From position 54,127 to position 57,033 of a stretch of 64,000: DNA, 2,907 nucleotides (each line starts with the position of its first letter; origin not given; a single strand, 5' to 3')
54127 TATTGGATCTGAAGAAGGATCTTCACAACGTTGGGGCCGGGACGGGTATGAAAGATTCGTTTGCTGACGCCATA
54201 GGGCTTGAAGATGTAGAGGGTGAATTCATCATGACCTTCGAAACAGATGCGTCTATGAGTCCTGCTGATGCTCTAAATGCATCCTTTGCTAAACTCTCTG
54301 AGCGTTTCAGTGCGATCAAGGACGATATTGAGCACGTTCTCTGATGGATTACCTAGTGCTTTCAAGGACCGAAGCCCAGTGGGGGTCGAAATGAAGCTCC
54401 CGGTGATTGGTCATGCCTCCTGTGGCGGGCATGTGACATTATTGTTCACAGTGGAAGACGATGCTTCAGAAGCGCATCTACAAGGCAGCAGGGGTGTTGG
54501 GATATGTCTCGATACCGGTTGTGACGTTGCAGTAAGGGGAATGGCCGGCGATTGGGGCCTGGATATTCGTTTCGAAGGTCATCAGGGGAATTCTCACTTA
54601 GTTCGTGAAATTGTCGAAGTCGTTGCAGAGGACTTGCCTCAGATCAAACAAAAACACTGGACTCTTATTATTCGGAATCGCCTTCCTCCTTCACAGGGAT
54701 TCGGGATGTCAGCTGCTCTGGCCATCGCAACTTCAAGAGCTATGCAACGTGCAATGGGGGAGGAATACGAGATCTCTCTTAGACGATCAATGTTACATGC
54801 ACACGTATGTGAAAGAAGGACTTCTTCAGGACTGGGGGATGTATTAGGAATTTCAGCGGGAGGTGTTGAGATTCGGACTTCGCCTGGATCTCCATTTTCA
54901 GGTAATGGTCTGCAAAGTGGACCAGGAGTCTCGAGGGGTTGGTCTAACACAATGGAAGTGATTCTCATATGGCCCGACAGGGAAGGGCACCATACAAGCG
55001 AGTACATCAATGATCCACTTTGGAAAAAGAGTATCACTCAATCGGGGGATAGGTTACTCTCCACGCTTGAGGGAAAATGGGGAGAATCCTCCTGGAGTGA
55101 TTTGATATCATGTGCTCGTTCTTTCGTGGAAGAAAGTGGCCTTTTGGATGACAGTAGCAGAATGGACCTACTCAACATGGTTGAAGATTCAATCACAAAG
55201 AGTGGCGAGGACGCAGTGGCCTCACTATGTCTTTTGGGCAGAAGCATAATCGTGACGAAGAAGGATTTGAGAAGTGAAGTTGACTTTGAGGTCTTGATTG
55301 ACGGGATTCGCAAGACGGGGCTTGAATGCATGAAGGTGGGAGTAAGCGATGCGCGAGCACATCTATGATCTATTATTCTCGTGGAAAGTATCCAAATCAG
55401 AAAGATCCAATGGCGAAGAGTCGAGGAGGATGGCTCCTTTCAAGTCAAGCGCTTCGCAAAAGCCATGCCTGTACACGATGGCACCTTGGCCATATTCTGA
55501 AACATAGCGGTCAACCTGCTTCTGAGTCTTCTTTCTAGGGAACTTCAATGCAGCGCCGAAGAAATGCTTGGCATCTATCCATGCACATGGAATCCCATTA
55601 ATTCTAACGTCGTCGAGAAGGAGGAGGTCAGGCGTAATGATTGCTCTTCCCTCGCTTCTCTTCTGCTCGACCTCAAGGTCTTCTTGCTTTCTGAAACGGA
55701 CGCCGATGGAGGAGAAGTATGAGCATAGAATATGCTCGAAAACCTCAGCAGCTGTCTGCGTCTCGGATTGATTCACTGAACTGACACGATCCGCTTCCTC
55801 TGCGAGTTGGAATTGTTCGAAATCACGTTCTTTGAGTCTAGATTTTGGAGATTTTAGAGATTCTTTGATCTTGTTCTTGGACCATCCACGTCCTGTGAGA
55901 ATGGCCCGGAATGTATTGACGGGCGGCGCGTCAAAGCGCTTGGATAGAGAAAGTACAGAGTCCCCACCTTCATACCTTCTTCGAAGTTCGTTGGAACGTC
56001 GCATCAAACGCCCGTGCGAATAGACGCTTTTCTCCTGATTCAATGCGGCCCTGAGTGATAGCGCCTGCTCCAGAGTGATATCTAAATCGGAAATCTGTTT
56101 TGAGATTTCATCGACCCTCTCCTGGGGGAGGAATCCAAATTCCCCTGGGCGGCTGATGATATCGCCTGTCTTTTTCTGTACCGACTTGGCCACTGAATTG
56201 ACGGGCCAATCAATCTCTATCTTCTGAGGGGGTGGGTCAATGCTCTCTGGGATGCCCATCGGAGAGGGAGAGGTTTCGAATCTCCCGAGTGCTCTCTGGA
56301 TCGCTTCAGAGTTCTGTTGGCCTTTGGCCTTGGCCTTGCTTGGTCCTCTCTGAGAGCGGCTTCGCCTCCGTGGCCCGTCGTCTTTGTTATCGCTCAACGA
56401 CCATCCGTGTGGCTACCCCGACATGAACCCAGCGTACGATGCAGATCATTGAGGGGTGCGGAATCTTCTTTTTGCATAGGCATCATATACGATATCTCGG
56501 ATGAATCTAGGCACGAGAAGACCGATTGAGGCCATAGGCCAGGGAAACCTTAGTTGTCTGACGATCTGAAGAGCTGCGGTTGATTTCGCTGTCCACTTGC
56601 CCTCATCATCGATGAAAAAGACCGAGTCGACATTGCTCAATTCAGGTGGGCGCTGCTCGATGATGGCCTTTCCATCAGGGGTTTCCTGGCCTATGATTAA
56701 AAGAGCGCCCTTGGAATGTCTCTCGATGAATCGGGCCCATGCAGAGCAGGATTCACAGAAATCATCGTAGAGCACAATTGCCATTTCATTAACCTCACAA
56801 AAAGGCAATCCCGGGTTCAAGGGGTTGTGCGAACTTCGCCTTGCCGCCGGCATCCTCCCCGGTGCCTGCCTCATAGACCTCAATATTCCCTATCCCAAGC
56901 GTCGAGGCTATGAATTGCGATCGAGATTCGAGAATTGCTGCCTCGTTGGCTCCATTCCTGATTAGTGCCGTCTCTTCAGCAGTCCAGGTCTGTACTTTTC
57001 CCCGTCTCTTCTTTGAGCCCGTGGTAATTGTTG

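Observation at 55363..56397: Archaeal protein with the HTH + TPD-motif PD-(D/E)xK layout of eukaryotic CDIN1 (C15orf41)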

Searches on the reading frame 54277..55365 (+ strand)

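Call 4: search_protein_families(library=pfam, proteins=[window:54277-55365:+], max_evalue=1)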
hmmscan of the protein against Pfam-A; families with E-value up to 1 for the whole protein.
window:54277-55365:+ (363 aa): 1 family
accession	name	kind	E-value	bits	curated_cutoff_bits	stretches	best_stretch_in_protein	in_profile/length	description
PF00288.32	GHMP_kinases_N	-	3.1e-08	34.2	22.3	1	108-196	2-87/87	GHMP kinases N terminal domain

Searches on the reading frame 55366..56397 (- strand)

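Call 4: search_protein_families(library=pfam, proteins=[window:55366-56397:-], max_evalue=1)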
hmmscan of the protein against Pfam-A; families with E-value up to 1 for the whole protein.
window:55366-56397:- (344 aa): 1 family
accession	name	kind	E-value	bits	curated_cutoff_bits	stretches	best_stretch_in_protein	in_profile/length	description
PF14811.11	TPD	-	8.1e-19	68.3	27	1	199-321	12-131/138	Protein of unknown function TPD sequence-motif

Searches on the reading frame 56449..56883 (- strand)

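Call 4: search_protein_families(library=pfam, proteins=[window:56449-56883:-], max_evalue=1)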
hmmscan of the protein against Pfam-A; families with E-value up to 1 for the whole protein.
window:56449-56883:- (145 aa): 1 family
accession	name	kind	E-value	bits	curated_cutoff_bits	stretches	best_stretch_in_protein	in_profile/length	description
PF04134.17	DCC1-like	-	4.7e-18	66.9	27.8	1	37-143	1-110/113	DCC1-like thiol-disulfide oxidoreductase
